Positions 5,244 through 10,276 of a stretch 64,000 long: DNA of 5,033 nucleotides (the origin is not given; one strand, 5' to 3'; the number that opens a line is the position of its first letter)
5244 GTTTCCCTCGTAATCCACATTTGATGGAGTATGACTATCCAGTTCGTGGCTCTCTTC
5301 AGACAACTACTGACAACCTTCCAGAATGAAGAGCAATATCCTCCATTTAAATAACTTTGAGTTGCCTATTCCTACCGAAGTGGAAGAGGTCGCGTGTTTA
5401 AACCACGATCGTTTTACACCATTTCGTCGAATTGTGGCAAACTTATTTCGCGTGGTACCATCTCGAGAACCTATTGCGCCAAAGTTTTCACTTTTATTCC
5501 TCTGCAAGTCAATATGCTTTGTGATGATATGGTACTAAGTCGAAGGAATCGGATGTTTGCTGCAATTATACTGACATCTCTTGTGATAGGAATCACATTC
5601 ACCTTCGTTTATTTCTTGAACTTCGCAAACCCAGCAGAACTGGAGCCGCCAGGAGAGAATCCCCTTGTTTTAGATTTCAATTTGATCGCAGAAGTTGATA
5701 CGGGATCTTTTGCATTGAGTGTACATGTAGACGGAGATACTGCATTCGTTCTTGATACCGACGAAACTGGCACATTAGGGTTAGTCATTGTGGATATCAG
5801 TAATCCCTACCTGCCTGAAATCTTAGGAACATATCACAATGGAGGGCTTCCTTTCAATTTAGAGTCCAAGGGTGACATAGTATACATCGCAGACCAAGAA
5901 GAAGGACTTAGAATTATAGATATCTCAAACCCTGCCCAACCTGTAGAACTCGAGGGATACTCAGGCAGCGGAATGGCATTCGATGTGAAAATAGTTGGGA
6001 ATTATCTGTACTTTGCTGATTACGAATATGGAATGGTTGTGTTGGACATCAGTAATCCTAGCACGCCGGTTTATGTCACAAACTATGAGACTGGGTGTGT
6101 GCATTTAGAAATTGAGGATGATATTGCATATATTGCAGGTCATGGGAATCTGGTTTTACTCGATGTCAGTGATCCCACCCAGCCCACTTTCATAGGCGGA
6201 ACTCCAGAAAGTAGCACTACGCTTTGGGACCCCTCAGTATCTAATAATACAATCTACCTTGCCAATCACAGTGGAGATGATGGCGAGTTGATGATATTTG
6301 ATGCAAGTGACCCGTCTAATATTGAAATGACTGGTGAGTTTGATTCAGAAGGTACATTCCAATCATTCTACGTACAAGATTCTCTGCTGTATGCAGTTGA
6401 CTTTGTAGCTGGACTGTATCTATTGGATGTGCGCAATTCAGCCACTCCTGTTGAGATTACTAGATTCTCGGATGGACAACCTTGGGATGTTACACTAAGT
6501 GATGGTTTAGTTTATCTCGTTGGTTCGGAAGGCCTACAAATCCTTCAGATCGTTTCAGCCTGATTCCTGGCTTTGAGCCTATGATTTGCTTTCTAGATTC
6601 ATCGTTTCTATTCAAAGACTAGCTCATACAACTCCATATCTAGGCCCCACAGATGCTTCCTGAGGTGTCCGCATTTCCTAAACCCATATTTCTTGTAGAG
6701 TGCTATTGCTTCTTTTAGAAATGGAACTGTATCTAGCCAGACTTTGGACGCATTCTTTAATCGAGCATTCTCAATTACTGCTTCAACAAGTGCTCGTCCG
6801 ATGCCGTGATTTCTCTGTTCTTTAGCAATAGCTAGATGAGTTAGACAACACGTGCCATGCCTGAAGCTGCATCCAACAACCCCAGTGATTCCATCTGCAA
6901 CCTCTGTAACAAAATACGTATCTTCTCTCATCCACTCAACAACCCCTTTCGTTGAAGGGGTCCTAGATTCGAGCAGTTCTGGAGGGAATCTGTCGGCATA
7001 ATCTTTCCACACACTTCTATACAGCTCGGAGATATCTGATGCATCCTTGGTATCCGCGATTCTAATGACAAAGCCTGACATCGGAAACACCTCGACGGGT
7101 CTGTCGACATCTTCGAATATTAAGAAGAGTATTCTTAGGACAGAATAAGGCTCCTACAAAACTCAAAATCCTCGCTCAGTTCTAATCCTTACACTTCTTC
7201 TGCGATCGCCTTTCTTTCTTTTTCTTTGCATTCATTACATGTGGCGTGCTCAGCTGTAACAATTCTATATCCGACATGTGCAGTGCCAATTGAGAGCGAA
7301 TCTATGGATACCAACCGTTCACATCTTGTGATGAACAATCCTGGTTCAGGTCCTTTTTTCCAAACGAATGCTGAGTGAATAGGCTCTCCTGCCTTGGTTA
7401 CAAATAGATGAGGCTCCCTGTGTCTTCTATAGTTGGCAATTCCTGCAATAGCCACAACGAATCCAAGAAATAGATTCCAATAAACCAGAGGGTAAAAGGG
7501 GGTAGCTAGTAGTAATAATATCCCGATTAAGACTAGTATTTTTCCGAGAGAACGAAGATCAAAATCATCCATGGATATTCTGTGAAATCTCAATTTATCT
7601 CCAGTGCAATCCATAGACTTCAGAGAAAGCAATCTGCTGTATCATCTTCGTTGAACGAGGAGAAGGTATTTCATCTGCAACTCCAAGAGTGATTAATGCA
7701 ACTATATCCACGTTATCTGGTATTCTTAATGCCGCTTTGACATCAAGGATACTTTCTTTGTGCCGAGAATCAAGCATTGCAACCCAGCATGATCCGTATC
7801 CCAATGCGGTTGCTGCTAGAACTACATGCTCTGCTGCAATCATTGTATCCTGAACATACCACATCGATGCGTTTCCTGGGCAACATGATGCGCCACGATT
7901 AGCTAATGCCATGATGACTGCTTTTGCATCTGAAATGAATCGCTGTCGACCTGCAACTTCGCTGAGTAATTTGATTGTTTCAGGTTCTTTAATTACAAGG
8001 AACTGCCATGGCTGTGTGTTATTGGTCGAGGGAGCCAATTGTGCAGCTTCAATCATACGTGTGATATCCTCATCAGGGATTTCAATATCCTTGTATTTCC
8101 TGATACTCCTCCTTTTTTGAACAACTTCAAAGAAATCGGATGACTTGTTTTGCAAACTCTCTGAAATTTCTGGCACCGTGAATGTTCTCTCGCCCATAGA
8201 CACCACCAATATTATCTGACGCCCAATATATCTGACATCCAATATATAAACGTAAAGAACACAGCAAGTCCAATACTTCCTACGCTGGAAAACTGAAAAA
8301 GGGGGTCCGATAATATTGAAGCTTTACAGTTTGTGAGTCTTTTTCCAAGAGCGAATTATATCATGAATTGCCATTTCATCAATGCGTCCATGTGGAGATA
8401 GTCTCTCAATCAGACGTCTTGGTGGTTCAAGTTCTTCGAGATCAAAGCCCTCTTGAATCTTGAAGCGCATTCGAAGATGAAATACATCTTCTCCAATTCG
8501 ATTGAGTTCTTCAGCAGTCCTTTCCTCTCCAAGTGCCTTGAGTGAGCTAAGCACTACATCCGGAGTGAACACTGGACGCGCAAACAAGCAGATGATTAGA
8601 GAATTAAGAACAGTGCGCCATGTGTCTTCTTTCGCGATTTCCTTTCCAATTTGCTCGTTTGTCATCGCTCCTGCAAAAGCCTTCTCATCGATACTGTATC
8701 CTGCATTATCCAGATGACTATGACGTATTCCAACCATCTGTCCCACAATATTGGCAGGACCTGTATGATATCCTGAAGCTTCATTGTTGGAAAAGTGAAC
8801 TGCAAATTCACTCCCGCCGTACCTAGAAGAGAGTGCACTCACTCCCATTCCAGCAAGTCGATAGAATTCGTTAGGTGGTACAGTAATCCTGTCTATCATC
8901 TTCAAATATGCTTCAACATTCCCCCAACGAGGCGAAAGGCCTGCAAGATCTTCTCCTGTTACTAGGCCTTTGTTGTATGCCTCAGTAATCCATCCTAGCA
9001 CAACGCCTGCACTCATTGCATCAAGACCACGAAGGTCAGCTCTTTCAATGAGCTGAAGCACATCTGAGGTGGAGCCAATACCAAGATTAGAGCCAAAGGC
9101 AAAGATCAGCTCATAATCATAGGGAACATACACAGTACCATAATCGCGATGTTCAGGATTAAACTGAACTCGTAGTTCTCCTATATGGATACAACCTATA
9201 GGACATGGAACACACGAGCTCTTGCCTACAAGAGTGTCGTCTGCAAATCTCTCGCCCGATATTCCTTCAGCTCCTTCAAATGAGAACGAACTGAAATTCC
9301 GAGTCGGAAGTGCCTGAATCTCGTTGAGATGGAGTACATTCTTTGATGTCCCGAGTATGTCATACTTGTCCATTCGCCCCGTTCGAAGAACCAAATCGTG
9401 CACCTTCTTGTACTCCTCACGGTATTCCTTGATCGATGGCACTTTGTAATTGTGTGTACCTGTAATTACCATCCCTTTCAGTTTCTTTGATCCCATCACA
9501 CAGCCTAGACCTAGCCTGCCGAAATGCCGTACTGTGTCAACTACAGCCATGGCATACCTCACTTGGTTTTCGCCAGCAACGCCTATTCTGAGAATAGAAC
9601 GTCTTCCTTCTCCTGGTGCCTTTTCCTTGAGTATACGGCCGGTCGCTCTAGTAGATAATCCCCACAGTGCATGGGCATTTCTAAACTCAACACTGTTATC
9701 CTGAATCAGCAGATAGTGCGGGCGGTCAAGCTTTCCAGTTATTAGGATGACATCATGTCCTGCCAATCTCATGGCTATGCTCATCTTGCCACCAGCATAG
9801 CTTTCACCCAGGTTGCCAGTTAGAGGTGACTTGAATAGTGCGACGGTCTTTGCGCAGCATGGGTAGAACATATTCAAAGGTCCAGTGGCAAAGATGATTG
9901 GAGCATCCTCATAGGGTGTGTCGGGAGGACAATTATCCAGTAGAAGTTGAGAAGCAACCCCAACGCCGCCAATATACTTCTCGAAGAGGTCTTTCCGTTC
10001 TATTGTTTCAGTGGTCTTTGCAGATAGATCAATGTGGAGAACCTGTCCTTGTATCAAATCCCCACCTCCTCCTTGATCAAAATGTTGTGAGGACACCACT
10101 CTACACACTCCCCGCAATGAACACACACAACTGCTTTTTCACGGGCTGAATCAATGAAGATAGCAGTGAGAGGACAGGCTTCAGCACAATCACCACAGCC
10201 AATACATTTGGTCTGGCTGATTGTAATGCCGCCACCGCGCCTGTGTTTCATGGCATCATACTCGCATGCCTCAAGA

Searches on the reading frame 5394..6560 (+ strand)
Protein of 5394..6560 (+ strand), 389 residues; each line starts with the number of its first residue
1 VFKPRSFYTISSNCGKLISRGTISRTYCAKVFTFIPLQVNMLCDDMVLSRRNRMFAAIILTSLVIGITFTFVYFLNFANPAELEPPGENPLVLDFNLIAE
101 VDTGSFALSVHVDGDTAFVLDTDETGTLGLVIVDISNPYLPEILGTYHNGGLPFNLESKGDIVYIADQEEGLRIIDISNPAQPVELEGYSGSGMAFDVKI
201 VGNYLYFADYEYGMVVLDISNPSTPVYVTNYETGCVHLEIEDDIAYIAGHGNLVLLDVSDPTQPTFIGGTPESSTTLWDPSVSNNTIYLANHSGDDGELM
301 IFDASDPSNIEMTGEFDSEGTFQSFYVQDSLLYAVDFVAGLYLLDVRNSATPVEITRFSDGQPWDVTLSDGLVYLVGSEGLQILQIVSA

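Call 45: search_protein_families(library=pfam, proteins=[window:5394-6560:+], max_evalue=0.001)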
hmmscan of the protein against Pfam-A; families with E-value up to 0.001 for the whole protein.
window:5394-6560:+ (389 aa): 2 families
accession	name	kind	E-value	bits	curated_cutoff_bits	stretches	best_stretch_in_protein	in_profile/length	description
PF08309.17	LVIVD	-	1.7e-41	139.8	20.2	4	193-233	2-42/42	LVIVD repeat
PF09826.15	Beta_propel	-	4.9e-05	22.8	22.4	0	172-208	92-128/495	Beta propeller domain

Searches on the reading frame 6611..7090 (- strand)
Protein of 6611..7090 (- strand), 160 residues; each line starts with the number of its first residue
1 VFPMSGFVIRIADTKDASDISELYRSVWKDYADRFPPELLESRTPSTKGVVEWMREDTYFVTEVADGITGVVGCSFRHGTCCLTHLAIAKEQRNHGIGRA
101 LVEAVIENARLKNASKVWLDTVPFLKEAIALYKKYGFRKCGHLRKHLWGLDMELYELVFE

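Call 45: search_protein_families(library=pfam, proteins=[window:6611-7090:-], max_evalue=0.001)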
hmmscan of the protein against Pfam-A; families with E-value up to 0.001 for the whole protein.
window:6611-7090:- (160 aa): 7 families
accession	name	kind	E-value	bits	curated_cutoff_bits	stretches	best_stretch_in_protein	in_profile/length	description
PF00583.31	Acetyltransf_1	-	4.2e-16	59.7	20.7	1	28-137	5-116/116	Acetyltransferase (GNAT) family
PF13508.13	Acetyltransf_7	-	4.8e-14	52.9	27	1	57-138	3-83/84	Acetyltransferase (GNAT) domain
PF13673.13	Acetyltransf_10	-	1.2e-10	41.8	23.6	1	55-144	29-114/128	Acetyltransferase (GNAT) domain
PF08445.16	FR47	-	3.2e-05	24.3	22.1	1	77-140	18-80/86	FR47-like protein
PF13420.13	Acetyltransf_4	-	3.8e-05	24.2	24.3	1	9-146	1-143/155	Acetyltransferase (GNAT) domain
PF13302.13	Acetyltransf_3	-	0.00013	23.2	25.4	1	19-138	11-138/138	Acetyltransferase (GNAT) domain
PF14542.12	Acetyltransf_CG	-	0.00017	22.1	30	1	68-113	11-57/80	GCN5-related N-acetyl-transferase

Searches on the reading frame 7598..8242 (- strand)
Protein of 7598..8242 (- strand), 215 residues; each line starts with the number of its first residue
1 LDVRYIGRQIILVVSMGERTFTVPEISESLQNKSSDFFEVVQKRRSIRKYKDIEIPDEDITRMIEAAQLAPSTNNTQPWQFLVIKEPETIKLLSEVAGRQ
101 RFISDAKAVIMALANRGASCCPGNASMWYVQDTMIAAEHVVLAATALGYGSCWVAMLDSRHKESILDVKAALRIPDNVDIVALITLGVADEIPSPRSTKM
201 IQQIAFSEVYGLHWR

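Call 45: search_protein_families(library=pfam, proteins=[window:7598-8242:-], max_evalue=0.001)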
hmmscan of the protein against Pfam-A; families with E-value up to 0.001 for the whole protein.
window:7598-8242:- (215 aa): 2 families
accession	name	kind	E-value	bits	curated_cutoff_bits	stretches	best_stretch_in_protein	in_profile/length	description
PF00881.29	Nitroreductase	-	9.3e-27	94.7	23.5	2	42-109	2-69/167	Nitroreductase family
PF14512.11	TM1586_NiRdase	-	8.4e-16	58.7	27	2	138-205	89-149/215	Putative TM nitroreductase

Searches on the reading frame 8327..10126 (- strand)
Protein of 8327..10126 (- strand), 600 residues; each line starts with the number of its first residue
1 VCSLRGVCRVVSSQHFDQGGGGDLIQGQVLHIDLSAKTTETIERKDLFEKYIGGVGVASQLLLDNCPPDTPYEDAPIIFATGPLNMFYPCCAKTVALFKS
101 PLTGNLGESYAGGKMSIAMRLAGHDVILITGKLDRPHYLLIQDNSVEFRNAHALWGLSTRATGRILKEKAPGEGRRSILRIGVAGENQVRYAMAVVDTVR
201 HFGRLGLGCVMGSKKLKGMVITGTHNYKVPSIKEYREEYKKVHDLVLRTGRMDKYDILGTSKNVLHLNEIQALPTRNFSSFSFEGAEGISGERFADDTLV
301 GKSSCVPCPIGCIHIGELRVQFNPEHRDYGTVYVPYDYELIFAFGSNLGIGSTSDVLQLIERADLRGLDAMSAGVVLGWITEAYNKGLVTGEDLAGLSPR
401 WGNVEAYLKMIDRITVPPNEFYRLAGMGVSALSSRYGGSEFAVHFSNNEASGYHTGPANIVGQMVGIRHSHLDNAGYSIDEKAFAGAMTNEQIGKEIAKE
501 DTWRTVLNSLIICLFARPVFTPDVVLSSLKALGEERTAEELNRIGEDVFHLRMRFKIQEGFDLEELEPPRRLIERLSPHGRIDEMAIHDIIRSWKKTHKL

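Call 45: search_protein_families(library=pfam, proteins=[window:8327-10126:-], max_evalue=0.001)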
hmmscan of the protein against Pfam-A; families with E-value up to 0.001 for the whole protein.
window:8327-10126:- (600 aa): 2 families
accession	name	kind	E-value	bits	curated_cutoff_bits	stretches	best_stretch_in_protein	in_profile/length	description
PF02730.20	AFOR_N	-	1.3e-60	205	29.8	1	27-224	1-199/199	Aldehyde ferredoxin oxidoreductase, N-terminal domain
PF01314.23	AFOR_C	-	6.8e-56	190.5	27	1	253-582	18-349/385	Aldehyde ferredoxin oxidoreductase, domains 2 & 3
